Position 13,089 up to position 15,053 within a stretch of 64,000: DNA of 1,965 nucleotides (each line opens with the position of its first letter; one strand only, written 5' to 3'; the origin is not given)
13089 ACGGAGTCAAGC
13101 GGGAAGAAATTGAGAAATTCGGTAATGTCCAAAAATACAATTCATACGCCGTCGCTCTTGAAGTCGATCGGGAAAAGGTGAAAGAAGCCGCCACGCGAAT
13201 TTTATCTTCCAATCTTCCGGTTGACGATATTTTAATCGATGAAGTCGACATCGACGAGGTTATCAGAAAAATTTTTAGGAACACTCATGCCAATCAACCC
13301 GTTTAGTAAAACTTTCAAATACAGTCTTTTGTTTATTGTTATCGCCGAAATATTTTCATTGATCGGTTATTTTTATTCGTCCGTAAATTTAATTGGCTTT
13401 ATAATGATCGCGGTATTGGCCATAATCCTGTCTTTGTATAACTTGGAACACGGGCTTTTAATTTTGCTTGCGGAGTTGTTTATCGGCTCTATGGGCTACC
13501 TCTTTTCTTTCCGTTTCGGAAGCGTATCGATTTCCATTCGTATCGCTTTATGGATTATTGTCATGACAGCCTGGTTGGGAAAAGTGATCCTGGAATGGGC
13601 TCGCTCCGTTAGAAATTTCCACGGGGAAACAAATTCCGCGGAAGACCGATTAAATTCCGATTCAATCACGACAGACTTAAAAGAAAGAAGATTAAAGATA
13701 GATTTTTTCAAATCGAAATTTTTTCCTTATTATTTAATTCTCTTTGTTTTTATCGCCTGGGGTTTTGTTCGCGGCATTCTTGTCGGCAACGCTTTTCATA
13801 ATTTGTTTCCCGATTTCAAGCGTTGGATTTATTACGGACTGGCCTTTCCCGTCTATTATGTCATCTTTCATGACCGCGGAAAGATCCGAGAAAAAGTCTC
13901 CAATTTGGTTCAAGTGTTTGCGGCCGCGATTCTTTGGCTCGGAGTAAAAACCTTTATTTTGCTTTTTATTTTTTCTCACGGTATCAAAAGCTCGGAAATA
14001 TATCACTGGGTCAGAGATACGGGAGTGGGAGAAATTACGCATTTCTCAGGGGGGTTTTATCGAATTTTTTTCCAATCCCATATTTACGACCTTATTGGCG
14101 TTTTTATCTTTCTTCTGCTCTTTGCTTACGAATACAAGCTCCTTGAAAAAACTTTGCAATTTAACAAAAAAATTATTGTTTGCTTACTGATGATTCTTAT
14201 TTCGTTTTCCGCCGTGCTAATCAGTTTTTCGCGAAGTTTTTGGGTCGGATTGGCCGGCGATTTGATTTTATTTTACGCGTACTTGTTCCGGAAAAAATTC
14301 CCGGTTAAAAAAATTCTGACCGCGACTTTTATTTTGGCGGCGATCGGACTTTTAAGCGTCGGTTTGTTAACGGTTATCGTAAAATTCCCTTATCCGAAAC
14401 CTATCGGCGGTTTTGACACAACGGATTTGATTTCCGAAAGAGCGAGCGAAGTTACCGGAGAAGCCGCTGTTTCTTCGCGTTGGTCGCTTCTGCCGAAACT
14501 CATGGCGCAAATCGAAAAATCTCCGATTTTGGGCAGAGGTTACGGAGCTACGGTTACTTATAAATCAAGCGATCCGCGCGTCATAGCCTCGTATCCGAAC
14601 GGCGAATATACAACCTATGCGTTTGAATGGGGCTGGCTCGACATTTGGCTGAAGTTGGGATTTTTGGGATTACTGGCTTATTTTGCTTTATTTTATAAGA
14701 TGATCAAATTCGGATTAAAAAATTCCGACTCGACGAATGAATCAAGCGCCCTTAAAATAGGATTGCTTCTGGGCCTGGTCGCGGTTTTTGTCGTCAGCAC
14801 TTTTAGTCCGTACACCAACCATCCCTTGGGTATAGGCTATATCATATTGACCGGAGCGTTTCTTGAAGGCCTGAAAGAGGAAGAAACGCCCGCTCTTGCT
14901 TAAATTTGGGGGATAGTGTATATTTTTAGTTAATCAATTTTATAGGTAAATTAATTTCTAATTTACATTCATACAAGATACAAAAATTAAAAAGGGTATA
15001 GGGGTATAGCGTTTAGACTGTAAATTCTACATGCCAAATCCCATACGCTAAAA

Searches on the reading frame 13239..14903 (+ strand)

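Call 24: search_protein_families(library=pfam, proteins=[window:13239-14903:+], max_evalue=0.00001)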
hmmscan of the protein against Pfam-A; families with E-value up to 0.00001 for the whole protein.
window:13239-14903:+ (554 aa): 1 family
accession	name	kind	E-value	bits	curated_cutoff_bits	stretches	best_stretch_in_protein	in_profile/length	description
PF04932.20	Wzy_C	-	1.7e-11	44.6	31.7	1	318-482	2-149/149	O-Antigen ligase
